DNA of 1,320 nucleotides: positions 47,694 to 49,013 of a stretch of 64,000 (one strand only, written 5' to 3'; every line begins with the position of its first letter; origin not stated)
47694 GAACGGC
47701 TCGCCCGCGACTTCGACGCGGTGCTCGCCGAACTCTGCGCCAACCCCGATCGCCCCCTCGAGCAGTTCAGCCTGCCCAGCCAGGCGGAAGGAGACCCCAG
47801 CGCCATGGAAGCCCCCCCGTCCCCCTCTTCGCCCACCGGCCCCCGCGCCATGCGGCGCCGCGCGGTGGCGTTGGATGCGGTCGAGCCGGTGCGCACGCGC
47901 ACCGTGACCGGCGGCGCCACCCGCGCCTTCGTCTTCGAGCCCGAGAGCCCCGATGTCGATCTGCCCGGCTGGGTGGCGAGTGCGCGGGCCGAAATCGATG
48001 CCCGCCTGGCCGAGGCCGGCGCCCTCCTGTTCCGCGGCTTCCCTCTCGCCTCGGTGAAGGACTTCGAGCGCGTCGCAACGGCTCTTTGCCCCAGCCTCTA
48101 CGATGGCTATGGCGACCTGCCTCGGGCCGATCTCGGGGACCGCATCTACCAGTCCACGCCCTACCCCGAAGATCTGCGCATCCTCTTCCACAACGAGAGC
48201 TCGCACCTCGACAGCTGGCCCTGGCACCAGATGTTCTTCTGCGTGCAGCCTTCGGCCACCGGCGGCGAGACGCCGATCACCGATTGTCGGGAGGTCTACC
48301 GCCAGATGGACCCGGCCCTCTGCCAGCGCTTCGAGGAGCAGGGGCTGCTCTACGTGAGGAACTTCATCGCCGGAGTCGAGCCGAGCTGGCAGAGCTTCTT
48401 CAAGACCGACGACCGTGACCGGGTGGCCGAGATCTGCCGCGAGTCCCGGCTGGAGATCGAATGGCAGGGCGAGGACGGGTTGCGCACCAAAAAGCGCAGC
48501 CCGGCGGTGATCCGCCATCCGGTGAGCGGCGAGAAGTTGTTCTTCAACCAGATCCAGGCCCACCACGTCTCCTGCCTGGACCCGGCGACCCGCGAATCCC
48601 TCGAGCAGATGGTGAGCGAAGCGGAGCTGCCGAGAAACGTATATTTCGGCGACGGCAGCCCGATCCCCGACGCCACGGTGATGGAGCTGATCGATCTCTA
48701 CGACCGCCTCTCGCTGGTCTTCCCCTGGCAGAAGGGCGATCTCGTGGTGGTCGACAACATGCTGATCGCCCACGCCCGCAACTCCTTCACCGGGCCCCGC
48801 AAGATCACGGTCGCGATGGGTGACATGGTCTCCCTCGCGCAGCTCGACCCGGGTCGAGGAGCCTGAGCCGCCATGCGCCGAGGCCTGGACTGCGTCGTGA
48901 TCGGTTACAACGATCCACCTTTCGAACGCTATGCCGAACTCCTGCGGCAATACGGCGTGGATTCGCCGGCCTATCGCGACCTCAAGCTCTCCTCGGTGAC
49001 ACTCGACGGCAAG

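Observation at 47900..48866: TauD/TfdA-like Fe(II)/2-oxoglutarate dioxygenase domain fused to the C-terminus of an NRPS after a C domain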

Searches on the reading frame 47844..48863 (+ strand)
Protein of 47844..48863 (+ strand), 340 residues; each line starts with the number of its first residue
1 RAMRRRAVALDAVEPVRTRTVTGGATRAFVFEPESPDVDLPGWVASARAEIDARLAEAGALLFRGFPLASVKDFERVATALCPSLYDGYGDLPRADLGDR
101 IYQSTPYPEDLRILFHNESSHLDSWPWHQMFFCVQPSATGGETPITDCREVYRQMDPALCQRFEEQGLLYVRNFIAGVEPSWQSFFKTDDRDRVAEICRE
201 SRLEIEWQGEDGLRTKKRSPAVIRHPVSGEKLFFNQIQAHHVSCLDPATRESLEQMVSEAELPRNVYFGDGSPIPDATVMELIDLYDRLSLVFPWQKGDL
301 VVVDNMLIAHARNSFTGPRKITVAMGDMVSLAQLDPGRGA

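Call 6: search_protein_families(library=pfam, proteins=[window:47844-48863:+], max_evalue=0.01)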
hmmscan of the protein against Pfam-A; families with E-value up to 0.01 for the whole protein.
window:47844-48863:+ (340 aa): 1 family
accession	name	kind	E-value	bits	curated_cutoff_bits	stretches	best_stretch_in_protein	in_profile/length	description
PF02668.22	TauD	-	2.2e-46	159.4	27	1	31-324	9-266/267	Taurine catabolism dioxygenase TauD, TfdA family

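Call 7: search_protein_families(library=ncbifam, proteins=[window:47844-48863:+], max_evalue=0.01)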
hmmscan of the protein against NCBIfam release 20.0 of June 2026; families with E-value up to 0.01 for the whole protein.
window:47844-48863:+ (340 aa): 5 families
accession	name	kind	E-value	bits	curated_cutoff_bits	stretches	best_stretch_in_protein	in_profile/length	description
TIGR02410.1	carnitine_TMLD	equivalog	6.5e-08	32.5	268.3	0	290-321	312-343/362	trimethyllysine dioxygenase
TIGR02409.1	carnitine_bodg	equivalog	4.3e-06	26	414.75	0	287-319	310-345/366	gamma-butyrobetaine dioxygenase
NF049936.1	TriMthamethphnDioxTmpA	equivalog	0.00023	20.1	400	0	287-317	308-338/366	2-trimethylaminoethylphosphonate dioxygenase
NF045815.1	Neo-PentlctneFsynPtlD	equivalog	0.001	18.4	550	0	136-272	126-254/301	neopentalenolactone/pentalenolactone F synthase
NF043003.1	ClavSyn_CS1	equivalog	0.0033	17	450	0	294-316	251-273/312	clavaminate synthase Cs1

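Call 14: find_homologous_proteins(query=window:47844-48863:+)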
Query window:47844-48863:+ (340 aa): 1402 proteins with E <= 0.001 among 8000 candidates; the best 120 are listed.
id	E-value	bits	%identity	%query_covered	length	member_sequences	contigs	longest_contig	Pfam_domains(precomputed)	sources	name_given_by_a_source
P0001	8.0e-230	780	100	100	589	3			PF00668.26,PF02668.23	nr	nr:TauD/TfdA family dioxygenase [Thermoanaerobaculia bacterium]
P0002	1.5e-132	460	60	98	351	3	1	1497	PF02668.23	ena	-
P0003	2.7e-131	456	59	97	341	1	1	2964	PF02668.23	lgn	-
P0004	2.7e-121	423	56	96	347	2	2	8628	PF02668.23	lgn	-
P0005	2.0e-120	420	56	99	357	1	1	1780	PF02668.23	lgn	-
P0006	3.5e-120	419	56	99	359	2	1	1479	PF02668.23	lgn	-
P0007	1.3e-119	418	61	89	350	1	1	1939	PF02668.23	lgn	-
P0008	4.4e-119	416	54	96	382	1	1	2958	PF02668.23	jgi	jgi:alpha-ketoglutarate-dependent taurine dioxygenase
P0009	1.8e-118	414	53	98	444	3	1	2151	PF00668.26,PF02668.23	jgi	jgi:alpha-ketoglutarate-dependent taurine dioxygenase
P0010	2.6e-118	413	55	97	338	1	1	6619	PF02668.23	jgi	jgi:alpha-ketoglutarate-dependent taurine dioxygenase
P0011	6.8e-118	412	54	99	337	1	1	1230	PF02668.23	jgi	jgi:alpha-ketoglutarate-dependent taurine dioxygenase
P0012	7.2e-118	412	54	99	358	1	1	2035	PF02668.23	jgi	jgi:alpha-ketoglutarate-dependent taurine dioxygenase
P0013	7.8e-118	412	55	96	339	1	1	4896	PF02668.23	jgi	jgi:alpha-ketoglutarate-dependent taurine dioxygenase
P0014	1.2e-117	411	53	99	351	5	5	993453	PF02668.23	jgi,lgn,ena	jgi:alpha-ketoglutarate-dependent taurine dioxygenase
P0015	1.8e-117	410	54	99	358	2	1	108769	PF02668.23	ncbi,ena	-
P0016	5.1e-117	409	54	97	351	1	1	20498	PF02668.23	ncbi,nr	ncbi:MAG TPA: TauD/TfdA family dioxygenase [Pyrinomonadaceae bacterium]|nr:TauD/TfdA family dioxygen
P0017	7.3e-117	408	52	98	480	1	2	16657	PF00668.26,PF02668.23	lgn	-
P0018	1.7e-116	407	52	97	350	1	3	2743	PF02668.23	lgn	-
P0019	1.7e-116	407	54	98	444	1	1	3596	PF00668.26,PF02668.23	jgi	jgi:alpha-ketoglutarate-dependent taurine dioxygenase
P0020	1.7e-116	407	53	99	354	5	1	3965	PF02668.23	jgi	jgi:alpha-ketoglutarate-dependent taurine dioxygenase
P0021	2.2e-116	407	53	96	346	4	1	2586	PF02668.23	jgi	-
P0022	5.5e-116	406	52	99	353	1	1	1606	PF02668.23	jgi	jgi:alpha-ketoglutarate-dependent taurine dioxygenase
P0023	6.9e-116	405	53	98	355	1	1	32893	PF02668.23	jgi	jgi:alpha-ketoglutarate-dependent taurine dioxygenase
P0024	2.5e-115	403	55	96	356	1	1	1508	PF02668.23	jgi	jgi:Taurine catabolism dioxygenase TauD, TfdA family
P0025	3.0e-115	403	53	98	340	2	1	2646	PF02668.23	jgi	jgi:alpha-ketoglutarate-dependent taurine dioxygenase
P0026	5.1e-115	402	53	97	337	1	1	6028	PF02668.23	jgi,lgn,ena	-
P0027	5.1e-115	402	51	98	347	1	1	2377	PF02668.23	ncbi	ncbi:MAG: TauD/TfdA family dioxygenase, partial [Thermoanaerobaculia bacterium]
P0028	5.4e-115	402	54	98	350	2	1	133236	PF02668.23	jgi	jgi:alpha-ketoglutarate-dependent taurine dioxygenase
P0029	8.4e-115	402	55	96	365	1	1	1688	PF02668.23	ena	-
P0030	1.3e-114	401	53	98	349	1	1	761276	PF02668.23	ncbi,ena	-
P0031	1.4e-114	401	53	96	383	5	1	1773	PF02668.23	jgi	-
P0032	1.7e-114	401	53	98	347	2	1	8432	PF02668.23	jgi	-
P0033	3.0e-114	400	53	97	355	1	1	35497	PF02668.23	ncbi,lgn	-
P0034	3.6e-114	400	55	97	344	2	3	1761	PF02668.23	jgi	jgi:alpha-ketoglutarate-dependent taurine dioxygenase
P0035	4.3e-114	399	54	96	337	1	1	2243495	PF02668.23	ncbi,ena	-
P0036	5.1e-114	399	53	96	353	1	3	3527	PF02668.23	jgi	jgi:alpha-ketoglutarate-dependent taurine dioxygenase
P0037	5.2e-114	399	53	98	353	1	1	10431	PF02668.23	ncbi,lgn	ncbi:MAG TPA: TauD/TfdA family dioxygenase [Pyrinomonadaceae bacterium]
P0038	5.7e-114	399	54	98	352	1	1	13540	PF02668.23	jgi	jgi:alpha-ketoglutarate-dependent taurine dioxygenase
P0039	6.1e-114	399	52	98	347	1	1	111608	PF02668.23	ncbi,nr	ncbi:MAG TPA: TauD/TfdA family dioxygenase [Thermoanaerobaculia bacterium]|nr:TauD/TfdA family dioxy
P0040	7.4e-114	399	57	86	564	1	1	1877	PF00668.26,PF02668.23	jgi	-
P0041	7.7e-114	399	54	97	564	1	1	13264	PF00668.26,PF02668.23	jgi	jgi:alpha-ketoglutarate-dependent taurine dioxygenase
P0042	8.8e-114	398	55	90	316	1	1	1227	PF02668.23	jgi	jgi:alpha-ketoglutarate-dependent taurine dioxygenase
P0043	1.1e-113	398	54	97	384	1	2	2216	PF02668.23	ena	-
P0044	1.6e-113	398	53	95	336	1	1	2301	PF02668.23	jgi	jgi:alpha-ketoglutarate-dependent taurine dioxygenase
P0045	1.9e-113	397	51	97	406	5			PF00668.26,PF02668.23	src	-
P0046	2.1e-113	397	53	97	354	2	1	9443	PF02668.23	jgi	jgi:alpha-ketoglutarate-dependent taurine dioxygenase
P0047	2.2e-113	397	52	98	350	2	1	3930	PF02668.23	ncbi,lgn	-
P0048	2.4e-113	397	54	96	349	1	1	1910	PF02668.23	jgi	jgi:alpha-ketoglutarate-dependent taurine dioxygenase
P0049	3.8e-113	396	50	97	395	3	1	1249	PF00668.26,PF02668.23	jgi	jgi:alpha-ketoglutarate-dependent taurine dioxygenase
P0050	3.8e-113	396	53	96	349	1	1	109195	PF02668.23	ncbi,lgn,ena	-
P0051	4.1e-113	396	52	98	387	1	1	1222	PF02668.23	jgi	jgi:alpha-ketoglutarate-dependent taurine dioxygenase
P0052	5.1e-113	396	54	97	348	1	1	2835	PF02668.23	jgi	jgi:alpha-ketoglutarate-dependent taurine dioxygenase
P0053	5.2e-113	396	50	98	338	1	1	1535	PF02668.23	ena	-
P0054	6.1e-113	396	52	98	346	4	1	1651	PF02668.23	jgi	jgi:alpha-ketoglutarate-dependent taurine dioxygenase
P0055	6.3e-113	396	53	95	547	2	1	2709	PF00668.26,PF02668.23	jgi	-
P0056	6.7e-113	395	54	97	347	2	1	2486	PF02668.23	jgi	jgi:alpha-ketoglutarate-dependent taurine dioxygenase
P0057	7.7e-113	395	52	98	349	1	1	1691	PF02668.23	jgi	jgi:alpha-ketoglutarate-dependent taurine dioxygenase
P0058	9.1e-113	395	52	97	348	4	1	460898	PF02668.23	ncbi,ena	-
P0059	1.1e-112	395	52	98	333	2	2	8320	PF02668.23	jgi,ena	-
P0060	1.1e-112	395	54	96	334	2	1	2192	PF02668.23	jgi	jgi:alpha-ketoglutarate-dependent taurine dioxygenase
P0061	1.1e-112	395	51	97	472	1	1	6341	PF00668.26,PF02668.23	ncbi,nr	ncbi:MAG TPA: TauD/TfdA family dioxygenase, partial [Pyrinomonadaceae bacterium]|nr:TauD/TfdA family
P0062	1.2e-112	395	49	97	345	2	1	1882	PF02668.23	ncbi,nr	ncbi:MAG: TauD/TfdA family dioxygenase, partial [Pseudanabaenales cyanobacterium]|nr:TauD/TfdA famil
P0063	1.3e-112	394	52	98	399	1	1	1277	PF02668.23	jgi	jgi:alpha-ketoglutarate-dependent taurine dioxygenase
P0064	1.6e-112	394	52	99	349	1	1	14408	PF02668.23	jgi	jgi:alpha-ketoglutarate-dependent taurine dioxygenase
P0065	1.7e-112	394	53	98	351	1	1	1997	PF02668.23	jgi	jgi:alpha-ketoglutarate-dependent taurine dioxygenase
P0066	1.7e-112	394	54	96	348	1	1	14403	PF02668.23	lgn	-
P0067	1.9e-112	394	53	97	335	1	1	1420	PF02668.23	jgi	jgi:alpha-ketoglutarate-dependent taurine dioxygenase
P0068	2.6e-112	394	53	97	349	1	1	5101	PF02668.23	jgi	jgi:alpha-ketoglutarate-dependent taurine dioxygenase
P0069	2.8e-112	393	53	92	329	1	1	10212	PF02668.23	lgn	-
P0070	3.1e-112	393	53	97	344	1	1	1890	PF02668.23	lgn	-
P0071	3.2e-112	393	52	98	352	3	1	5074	PF02668.23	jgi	jgi:alpha-ketoglutarate-dependent taurine dioxygenase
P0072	3.3e-112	393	53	97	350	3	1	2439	PF02668.23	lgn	-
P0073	3.8e-112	393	54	99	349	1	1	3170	PF02668.23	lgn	-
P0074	4.4e-112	393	51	97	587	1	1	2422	PF00668.26,PF02668.23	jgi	jgi:alpha-ketoglutarate-dependent taurine dioxygenase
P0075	5.7e-112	392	54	97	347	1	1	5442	PF02668.23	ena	-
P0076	6.1e-112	392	52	97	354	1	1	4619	PF02668.23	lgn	-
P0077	7.7e-112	392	51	98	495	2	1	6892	PF00668.26,PF02668.23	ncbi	ncbi:MAG TPA: TauD/TfdA family dioxygenase, partial [Herpetosiphonaceae bacterium]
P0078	1.2e-111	391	52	98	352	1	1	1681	PF02668.23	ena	-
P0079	1.2e-111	391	50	97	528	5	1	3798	PF00668.26,PF02668.23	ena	-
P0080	1.3e-111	391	51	97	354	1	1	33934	PF02668.23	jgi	jgi:hypothetical protein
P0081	1.4e-111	391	51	98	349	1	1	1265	PF02668.23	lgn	-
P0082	1.5e-111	391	53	97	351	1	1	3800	PF02668.23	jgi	jgi:hypothetical protein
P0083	2.1e-111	391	52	98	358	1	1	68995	PF02668.23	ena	-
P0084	2.4e-111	390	54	97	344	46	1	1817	PF02668.23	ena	-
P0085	2.8e-111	390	52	97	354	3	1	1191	PF02668.23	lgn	-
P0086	2.9e-111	390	53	97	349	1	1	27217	PF02668.23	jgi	jgi:alpha-ketoglutarate-dependent taurine dioxygenase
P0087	3.9e-111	390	53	98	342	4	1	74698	PF02668.23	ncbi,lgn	-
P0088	4.0e-111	390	53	97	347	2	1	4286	PF02668.23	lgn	-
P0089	4.1e-111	390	52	100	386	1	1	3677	PF02668.23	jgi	jgi:alpha-ketoglutarate-dependent taurine dioxygenase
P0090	4.2e-111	390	52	100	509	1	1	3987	PF00668.26,PF02668.23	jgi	jgi:alpha-ketoglutarate-dependent taurine dioxygenase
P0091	4.6e-111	389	53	98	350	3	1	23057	PF02668.23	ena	-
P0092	4.6e-111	389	53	98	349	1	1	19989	PF02668.23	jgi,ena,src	-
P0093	5.5e-111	389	52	97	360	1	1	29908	PF02668.23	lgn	-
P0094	6.2e-111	389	51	95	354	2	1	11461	PF02668.23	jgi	-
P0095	7.1e-111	389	52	97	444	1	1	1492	PF00668.26,PF02668.23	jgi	-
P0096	7.5e-111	389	52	98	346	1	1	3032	PF02668.23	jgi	jgi:alpha-ketoglutarate-dependent taurine dioxygenase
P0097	7.5e-111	389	55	88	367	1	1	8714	PF02668.23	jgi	jgi:alpha-ketoglutarate-dependent taurine dioxygenase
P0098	8.0e-111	389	53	94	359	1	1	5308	PF02668.23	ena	-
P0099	8.5e-111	389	53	98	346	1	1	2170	PF02668.23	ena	-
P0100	9.3e-111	388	53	98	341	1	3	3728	PF02668.23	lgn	-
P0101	1.2e-110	388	51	97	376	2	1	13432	PF02668.23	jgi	jgi:alpha-ketoglutarate-dependent taurine dioxygenase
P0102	1.3e-110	388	53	98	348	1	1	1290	PF02668.23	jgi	jgi:alpha-ketoglutarate-dependent taurine dioxygenase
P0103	1.3e-110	388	54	96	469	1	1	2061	PF00668.26,PF02668.23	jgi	jgi:alpha-ketoglutarate-dependent taurine dioxygenase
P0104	1.5e-110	388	49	98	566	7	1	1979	PF00668.26,PF02668.23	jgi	jgi:alpha-ketoglutarate-dependent taurine dioxygenase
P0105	1.8e-110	387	55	90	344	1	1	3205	PF02668.23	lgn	-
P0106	2.1e-110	387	53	96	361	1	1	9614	PF02668.23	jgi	jgi:alpha-ketoglutarate-dependent taurine dioxygenase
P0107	2.3e-110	387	53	95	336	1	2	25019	PF02668.23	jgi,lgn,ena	-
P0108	2.6e-110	387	53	97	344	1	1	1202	PF02668.23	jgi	jgi:alpha-ketoglutarate-dependent taurine dioxygenase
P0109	2.7e-110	387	54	97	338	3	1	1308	PF02668.23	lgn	-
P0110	3.2e-110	387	49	97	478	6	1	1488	PF00668.26,PF02668.23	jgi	jgi:alpha-ketoglutarate-dependent taurine dioxygenase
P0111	3.3e-110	387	50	96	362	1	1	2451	PF02668.23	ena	-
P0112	3.3e-110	387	53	97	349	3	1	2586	PF02668.23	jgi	jgi:alpha-ketoglutarate-dependent taurine dioxygenase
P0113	3.4e-110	387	51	98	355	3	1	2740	PF02668.23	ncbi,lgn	-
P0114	3.7e-110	386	54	97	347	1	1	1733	PF02668.23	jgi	jgi:alpha-ketoglutarate-dependent taurine dioxygenase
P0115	4.7e-110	386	55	93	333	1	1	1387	PF02668.23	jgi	jgi:alpha-ketoglutarate-dependent taurine dioxygenase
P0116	5.7e-110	386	50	98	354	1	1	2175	PF02668.23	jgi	jgi:alpha-ketoglutarate-dependent taurine dioxygenase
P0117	5.7e-110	386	52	98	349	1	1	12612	PF02668.23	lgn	-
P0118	5.7e-110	386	52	98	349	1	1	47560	PF02668.23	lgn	-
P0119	6.0e-110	386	51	98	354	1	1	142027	PF02668.23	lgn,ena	-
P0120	6.7e-110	386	53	95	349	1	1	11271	PF02668.23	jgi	jgi:alpha-ketoglutarate-dependent taurine dioxygenase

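Call 21: search_solved_structures(query=window:47844-48863:+, max_evalue=0.01, show_alignments=2)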
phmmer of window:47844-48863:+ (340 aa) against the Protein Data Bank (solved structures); distinct sequences matched with E-value up to 0.01: 3.
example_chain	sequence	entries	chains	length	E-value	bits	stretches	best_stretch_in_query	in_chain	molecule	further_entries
1y0z_A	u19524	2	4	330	6.6e-37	130.7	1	46-323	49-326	protein product of AT3G21360 | Clavaminate synthase-like protein At3g21360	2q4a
9yut_A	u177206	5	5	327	8.5e-25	90.9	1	44-324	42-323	TauD/TfdA-like domain-containing protein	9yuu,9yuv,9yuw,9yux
7tcl_X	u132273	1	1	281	0.009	18.5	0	285-318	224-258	TauD/TfdA family dioxygenase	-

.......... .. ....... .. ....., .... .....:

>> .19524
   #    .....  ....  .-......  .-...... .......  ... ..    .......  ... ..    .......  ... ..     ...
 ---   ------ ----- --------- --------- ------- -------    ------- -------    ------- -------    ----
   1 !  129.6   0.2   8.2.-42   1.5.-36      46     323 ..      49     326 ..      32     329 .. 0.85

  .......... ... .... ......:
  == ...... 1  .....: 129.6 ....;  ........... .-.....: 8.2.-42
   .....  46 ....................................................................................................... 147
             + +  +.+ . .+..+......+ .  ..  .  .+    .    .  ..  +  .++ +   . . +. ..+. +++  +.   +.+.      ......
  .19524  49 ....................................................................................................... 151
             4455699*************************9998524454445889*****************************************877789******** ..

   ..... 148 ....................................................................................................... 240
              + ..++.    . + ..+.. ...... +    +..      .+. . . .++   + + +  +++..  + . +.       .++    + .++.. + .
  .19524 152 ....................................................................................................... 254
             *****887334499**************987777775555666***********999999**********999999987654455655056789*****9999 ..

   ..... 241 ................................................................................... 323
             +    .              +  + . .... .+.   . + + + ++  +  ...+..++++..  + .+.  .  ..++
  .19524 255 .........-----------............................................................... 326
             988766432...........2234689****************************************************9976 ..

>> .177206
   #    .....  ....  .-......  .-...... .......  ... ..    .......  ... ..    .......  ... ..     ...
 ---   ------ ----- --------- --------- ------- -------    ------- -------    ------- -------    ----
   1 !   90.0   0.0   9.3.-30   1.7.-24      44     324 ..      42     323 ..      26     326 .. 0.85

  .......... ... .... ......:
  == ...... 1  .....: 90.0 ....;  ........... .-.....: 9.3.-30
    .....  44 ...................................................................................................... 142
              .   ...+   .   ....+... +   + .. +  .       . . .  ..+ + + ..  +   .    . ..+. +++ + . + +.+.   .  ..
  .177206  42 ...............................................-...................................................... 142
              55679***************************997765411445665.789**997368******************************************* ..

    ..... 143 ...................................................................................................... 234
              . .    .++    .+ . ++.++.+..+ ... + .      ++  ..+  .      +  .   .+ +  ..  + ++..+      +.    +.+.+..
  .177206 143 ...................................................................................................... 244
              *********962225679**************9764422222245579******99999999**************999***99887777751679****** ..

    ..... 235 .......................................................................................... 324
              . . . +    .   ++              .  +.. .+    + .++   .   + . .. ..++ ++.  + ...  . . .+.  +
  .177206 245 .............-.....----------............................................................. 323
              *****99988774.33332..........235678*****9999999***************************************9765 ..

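Call 28: search_dna_similar(query=window:47844-48863:+, collection=plasmids, mode=protein, max_rows=40, max_evalue=1e-10)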
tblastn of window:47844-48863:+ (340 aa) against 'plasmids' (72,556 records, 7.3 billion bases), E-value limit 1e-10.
Records with a match: 96; places in all: 127; records where one place covers at least 80% of the query: 88.
Best place of each record, by identity: <60% 96.
By first word of the organism name: Streptomyces 23; Burkholderia 8; Leptolyngbya 5; Pantoea 5; Vibrio 4; Pseudonocardia 4; Alteromonas 4; Nostoc 3; Methylosinus 3; Caballeronia 3; and 26 more.
By predicted mobility (MOB-suite, as given by PLSDB): non-mobilizable 62; mobilizable 18; conjugative 16.
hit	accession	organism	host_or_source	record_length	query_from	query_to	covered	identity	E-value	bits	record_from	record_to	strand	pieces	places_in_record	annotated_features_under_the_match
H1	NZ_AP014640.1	Leptolyngbya boryana IAM M-101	-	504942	29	333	90%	51.1%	1e-105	346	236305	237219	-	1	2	non-ribosomal peptide synthetase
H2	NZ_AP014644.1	Leptolyngbya boryana dg5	-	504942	29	333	90%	51.1%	1e-105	346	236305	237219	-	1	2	non-ribosomal peptide synthetase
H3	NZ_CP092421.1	Leptolyngbya boryana IU 594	-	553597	29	333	90%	51.1%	1e-105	346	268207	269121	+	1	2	non-ribosomal peptide synthetase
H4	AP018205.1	Leptolyngbya boryana NIES-2135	-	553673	29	333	90%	51.1%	1e-105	346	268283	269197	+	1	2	amino acid adenylation domain protein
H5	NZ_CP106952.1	Eleftheria terrae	soil sample,soil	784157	29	335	90%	49.5%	3e-92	308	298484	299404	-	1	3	non-ribosomal peptide synthetase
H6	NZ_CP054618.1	Azospirillum oryzae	cell culture,soil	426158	6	329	95%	46.5%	6e-85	286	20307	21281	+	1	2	non-ribosomal peptide synthetase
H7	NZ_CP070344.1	Variovorax sp. PDNC026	cell culture,Plastic debris in ...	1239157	29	335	90%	47.9%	1e-90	303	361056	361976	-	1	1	none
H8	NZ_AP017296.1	Nostoc sp. NIES-3756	-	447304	6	330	96%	45.2%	2e-96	319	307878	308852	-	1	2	non-ribosomal peptide synthetase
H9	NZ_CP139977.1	Janthinobacterium lividum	-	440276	30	340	91%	47.3%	6e-92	306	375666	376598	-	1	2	non-ribosomal peptide synthetase | amino acid adenylation domain-containing protein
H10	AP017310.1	Leptolyngbya sp. NIES-3755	-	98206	29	328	88%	48.0%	7e-96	318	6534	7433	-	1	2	amino acid adenylation domain-containing protein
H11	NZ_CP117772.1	Nostoc sp. UHCC 0926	whole organism,lichen surface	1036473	29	328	88%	47.0%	1e-97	323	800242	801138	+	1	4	none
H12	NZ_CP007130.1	Gemmatirosa kalamazoonensis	-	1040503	29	334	90%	45.1%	2e-88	297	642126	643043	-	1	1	record has no annotation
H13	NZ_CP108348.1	Streptomyces decoyicus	-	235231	37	328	86%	46.9%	3e-86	290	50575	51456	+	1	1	TauD/TfdA family dioxygenase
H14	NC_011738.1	Gloeothece citriformis PCC 7424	-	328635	29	330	89%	45.0%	3e-95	316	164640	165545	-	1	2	non-ribosomal peptide synthetase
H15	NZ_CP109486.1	Streptomyces sp. NBC_01445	-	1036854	34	334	89%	43.2%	3e-75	259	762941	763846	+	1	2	record has no annotation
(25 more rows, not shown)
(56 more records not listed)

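Call 29: get_annotated_region(hit=H10, flank=9000)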
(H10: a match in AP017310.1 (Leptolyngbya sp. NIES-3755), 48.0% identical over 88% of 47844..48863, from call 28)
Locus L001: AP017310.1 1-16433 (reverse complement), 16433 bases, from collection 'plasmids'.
description: Leptolyngbya sp. NIES-3755 plasmid plasmid2 DNA, complete genome
organism: Leptolyngbya sp. NIES-3755 (NCBI taxid 1752064)
taxonomy: Bacteria; Cyanobacteriota; Cyanophyceae; Leptolyngbyales; Leptolyngbyaceae; Leptolyngbya; Leptolyngbya sp. NIES-3755
host: -; source: -; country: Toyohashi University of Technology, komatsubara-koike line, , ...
typing (MOB-suite, as given by PLSDB): mobilizable; relaxase MOBP
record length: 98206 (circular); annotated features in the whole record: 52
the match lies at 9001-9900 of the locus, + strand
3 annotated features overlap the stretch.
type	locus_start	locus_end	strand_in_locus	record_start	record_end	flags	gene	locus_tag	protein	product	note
CDS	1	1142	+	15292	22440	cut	-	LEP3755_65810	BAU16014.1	amino acid adenylation domain-containing protein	-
CDS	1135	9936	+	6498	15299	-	-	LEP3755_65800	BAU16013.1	amino acid adenylation domain-containing protein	-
CDS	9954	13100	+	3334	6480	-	-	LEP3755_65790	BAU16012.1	amino acid adenylation domain-containing protein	-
